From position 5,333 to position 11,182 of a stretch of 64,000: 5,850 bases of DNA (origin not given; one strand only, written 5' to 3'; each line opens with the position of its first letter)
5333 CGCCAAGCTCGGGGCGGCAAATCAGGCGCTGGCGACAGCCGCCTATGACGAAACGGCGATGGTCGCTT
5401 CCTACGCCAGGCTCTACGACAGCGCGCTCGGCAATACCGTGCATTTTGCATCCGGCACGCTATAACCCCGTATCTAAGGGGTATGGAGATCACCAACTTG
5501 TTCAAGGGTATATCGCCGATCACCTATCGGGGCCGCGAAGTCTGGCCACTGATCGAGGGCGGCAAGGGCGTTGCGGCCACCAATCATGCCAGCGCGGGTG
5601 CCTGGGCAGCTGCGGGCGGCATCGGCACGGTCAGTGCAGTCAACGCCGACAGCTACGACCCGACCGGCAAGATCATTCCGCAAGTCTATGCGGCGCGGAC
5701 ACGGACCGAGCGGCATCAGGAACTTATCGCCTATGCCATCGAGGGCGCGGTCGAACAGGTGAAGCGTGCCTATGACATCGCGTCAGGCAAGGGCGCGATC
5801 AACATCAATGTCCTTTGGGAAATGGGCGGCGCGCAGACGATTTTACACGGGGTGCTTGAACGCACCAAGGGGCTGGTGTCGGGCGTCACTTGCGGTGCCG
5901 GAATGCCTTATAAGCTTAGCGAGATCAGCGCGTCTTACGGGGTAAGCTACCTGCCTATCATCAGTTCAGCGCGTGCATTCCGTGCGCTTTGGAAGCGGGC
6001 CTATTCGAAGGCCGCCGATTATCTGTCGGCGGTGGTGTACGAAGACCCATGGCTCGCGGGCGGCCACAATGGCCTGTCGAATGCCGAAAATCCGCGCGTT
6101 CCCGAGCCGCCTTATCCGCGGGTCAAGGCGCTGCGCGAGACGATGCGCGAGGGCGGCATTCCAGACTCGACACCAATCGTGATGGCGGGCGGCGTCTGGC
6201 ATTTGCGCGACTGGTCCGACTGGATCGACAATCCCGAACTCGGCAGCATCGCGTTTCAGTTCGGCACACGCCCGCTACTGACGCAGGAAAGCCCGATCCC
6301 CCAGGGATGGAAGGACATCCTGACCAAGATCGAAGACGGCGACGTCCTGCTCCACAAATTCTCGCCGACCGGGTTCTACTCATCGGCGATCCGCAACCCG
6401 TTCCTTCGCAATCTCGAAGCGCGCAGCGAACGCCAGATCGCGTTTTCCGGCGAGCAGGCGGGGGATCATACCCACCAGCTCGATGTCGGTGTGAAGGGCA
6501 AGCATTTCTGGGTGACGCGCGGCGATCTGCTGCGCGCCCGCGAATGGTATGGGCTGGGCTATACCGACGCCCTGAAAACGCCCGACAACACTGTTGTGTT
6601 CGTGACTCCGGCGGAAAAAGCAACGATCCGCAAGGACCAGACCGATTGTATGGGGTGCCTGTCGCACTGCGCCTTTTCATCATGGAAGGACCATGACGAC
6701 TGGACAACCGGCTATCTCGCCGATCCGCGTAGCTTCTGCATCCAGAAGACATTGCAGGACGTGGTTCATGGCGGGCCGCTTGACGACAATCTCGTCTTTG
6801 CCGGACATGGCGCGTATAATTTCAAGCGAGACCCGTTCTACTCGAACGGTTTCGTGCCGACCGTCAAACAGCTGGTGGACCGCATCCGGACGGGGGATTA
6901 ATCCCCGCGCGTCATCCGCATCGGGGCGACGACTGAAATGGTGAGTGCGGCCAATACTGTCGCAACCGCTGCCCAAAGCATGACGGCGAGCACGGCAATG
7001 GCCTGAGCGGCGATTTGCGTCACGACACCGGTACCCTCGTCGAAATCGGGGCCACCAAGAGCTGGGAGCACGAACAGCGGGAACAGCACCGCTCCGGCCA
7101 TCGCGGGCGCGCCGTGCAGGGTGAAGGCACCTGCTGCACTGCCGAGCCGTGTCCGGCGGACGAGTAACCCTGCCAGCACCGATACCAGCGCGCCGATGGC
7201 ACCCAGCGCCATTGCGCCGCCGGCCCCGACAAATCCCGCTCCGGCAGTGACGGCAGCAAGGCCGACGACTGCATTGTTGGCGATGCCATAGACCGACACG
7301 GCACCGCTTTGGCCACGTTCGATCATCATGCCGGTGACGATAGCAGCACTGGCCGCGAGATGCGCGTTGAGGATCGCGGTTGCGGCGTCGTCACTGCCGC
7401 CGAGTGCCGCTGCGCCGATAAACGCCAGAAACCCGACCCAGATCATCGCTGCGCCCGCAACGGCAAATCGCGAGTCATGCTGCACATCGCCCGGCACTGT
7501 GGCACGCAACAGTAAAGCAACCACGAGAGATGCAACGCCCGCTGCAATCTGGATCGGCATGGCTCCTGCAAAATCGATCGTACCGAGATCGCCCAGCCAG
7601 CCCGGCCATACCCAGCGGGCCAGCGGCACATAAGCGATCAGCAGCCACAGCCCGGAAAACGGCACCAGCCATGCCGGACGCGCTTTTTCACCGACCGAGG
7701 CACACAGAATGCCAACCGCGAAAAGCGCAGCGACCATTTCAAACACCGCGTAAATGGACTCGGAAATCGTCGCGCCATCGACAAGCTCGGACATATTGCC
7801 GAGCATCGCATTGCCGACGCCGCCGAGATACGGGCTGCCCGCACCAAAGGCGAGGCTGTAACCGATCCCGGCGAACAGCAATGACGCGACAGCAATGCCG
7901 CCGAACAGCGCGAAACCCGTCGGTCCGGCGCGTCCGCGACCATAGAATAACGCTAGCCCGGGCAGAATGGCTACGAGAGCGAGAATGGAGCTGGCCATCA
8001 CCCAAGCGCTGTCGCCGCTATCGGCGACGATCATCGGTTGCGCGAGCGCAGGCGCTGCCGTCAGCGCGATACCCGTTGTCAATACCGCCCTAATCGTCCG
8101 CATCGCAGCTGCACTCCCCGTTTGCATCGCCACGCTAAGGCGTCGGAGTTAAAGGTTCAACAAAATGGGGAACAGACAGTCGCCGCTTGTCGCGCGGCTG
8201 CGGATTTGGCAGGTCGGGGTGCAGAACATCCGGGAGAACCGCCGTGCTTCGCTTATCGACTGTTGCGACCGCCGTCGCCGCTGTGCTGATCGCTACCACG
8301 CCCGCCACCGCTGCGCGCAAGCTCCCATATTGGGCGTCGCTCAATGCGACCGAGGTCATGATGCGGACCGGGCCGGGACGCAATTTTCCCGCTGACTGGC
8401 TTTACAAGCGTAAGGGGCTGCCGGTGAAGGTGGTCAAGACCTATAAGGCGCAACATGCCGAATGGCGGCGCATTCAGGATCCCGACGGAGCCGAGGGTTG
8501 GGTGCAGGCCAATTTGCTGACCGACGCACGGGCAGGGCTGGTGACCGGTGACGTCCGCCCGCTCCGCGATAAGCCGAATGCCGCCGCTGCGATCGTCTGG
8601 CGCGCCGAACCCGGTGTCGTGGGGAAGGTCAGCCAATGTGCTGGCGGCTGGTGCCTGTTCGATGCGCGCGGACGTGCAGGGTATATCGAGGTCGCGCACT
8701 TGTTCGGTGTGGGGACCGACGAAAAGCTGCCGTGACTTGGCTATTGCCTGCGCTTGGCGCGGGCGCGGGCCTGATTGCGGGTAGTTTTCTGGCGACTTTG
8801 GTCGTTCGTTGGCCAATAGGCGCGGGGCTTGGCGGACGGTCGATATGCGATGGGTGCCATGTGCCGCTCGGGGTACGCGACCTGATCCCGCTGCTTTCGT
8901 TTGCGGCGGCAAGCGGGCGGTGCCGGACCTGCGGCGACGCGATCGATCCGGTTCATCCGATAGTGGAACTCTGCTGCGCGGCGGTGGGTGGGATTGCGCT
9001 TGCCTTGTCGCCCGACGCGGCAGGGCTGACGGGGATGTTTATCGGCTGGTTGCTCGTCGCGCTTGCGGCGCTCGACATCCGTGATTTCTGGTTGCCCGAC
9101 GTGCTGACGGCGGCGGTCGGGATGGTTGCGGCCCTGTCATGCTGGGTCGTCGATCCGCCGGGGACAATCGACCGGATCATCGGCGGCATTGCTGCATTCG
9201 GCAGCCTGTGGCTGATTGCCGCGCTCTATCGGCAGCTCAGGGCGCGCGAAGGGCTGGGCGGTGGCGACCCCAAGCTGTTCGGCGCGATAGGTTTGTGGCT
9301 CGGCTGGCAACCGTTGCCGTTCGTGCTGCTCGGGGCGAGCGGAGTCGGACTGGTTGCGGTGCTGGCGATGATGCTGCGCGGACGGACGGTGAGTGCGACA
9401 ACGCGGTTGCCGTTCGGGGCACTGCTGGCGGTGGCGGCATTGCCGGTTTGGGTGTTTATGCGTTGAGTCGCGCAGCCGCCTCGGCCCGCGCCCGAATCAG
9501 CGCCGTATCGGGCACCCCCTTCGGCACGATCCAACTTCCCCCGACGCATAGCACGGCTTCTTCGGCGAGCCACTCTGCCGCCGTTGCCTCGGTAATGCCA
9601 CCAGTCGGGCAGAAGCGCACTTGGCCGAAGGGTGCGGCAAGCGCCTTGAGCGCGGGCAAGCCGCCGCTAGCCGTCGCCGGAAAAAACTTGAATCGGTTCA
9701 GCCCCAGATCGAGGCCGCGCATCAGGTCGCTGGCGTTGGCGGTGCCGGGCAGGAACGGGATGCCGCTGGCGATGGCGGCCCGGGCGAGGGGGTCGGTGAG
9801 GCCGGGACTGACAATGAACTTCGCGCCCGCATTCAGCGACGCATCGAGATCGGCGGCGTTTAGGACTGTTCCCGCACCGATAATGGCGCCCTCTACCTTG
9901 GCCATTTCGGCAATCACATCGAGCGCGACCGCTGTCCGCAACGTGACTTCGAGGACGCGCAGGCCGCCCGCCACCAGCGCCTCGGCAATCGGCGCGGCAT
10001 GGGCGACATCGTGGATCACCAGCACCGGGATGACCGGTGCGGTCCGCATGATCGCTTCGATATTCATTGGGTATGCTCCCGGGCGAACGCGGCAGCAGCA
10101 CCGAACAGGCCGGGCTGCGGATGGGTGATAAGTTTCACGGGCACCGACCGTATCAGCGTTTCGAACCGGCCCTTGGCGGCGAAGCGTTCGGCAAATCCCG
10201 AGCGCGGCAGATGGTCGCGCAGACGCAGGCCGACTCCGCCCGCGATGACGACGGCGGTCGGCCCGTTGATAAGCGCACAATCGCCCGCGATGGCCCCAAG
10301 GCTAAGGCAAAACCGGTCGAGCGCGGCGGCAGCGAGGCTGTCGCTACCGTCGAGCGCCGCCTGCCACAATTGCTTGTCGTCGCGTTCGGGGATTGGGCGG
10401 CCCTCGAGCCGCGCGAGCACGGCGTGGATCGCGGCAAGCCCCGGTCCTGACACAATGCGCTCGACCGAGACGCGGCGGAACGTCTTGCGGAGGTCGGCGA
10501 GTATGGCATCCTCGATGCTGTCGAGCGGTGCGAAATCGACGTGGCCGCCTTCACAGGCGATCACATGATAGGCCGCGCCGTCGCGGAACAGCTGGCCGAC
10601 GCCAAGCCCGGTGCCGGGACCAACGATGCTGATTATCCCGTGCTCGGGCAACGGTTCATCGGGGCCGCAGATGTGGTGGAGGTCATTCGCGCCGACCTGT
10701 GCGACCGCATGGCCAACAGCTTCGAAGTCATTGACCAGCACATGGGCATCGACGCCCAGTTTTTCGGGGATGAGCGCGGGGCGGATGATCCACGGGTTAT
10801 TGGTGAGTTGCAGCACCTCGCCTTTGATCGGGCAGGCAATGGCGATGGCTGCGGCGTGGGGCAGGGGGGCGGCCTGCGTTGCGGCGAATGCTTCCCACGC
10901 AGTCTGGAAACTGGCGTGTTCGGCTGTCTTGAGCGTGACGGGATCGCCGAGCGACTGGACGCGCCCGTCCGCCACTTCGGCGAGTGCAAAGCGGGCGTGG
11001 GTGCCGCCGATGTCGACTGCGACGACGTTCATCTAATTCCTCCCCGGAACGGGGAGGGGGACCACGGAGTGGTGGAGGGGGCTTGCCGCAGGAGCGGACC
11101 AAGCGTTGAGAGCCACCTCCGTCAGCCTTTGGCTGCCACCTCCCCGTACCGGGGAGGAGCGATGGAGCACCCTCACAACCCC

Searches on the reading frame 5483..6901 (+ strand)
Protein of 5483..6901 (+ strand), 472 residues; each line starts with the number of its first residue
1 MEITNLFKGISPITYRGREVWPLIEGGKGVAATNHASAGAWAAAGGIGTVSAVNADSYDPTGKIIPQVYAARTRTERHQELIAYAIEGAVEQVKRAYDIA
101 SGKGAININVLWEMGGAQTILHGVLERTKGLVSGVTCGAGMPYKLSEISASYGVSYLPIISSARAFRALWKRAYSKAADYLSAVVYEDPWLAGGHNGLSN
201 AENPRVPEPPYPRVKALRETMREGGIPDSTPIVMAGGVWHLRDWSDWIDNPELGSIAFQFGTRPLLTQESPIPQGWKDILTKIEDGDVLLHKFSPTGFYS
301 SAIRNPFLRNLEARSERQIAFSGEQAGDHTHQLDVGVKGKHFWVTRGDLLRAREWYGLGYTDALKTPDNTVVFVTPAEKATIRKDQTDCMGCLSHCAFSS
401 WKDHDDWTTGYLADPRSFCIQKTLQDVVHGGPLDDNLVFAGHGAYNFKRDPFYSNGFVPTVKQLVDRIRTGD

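Call 48: search_protein_families(library=pfam, proteins=[window:5483-6901:+], max_evalue=0.00001)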
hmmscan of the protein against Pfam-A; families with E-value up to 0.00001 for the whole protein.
window:5483-6901:+ (472 aa): 1 family
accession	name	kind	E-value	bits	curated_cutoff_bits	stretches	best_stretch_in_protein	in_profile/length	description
PF03060.21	NMO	-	1.7e-10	41.3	28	1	21-320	12-280/331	Nitronate monooxygenase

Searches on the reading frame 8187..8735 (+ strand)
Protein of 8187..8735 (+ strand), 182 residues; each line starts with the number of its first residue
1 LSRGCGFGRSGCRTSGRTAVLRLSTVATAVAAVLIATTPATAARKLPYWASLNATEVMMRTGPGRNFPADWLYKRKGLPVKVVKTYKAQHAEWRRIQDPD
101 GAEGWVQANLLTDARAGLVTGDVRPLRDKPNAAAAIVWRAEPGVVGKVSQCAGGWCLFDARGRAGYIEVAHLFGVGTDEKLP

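Call 75: search_protein_families(library=pfam, proteins=[window:8187-8735:+], max_evalue=0.0001)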
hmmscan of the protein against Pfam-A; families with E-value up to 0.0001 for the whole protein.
window:8187-8735:+ (182 aa): 2 families
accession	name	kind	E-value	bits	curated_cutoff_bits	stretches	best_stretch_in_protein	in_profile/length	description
PF06347.19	SH3_4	-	1.2e-25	89.5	24.1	2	55-111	3-54/56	Bacterial SH3 domain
PF08239.17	SH3_3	-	1.3e-06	28.9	27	0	77-111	22-53/54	Bacterial SH3 domain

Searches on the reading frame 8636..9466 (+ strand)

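Call 48: search_protein_families(library=pfam, proteins=[window:8636-9466:+], max_evalue=0.00001)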
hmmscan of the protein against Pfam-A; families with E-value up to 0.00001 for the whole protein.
window:8636-9466:+ (276 aa): 2 families
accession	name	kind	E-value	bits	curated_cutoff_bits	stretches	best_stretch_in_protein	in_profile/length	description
PF06750.18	A24_N_bact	-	3.5e-18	65.9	23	1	45-118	3-77/84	Bacterial Peptidase A24 N-terminal domain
PF01478.23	Peptidase_A24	-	1.3e-16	61.4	26.5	1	135-242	2-103/104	Type IV leader peptidase family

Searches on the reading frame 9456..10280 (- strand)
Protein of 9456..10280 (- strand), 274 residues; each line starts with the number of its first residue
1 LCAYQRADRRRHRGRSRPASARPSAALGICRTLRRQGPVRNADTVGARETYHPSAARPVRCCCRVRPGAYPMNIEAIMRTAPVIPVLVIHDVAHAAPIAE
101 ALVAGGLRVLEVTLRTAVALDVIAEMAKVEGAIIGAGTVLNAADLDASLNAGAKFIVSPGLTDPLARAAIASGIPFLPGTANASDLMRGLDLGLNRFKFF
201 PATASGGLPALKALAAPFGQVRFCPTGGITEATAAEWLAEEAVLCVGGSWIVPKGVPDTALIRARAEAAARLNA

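Call 62: search_protein_families(library=pfam, proteins=[window:9456-10280:-], max_evalue=0.00001)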
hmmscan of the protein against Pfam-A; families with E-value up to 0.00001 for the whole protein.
window:9456-10280:- (274 aa): 1 family
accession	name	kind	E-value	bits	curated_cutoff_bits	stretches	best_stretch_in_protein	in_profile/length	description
PF01081.25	Aldolase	-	1.1e-71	240.7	27.8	1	74-255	1-183/196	KDPG and KHG aldolase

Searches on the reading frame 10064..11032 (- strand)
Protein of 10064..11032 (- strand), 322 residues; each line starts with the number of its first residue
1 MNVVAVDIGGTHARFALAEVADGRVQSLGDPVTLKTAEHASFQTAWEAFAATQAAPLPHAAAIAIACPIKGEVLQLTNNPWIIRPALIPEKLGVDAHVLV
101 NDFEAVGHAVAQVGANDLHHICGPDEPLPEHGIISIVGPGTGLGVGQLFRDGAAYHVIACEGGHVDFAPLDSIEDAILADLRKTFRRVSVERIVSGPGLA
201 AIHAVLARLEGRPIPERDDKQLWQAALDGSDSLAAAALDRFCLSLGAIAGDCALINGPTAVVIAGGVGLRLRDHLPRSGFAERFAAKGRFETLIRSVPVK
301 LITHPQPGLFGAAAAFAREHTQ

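Call 48: search_protein_families(library=pfam, proteins=[window:10064-11032:-], max_evalue=0.00001)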
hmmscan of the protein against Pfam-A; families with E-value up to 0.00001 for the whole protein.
window:10064-11032:- (322 aa): 1 family
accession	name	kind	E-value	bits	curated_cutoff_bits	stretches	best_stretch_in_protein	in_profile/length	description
PF02685.22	Glucokinase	-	4.7e-88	295.7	22.1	1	5-317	2-312/314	Glucokinase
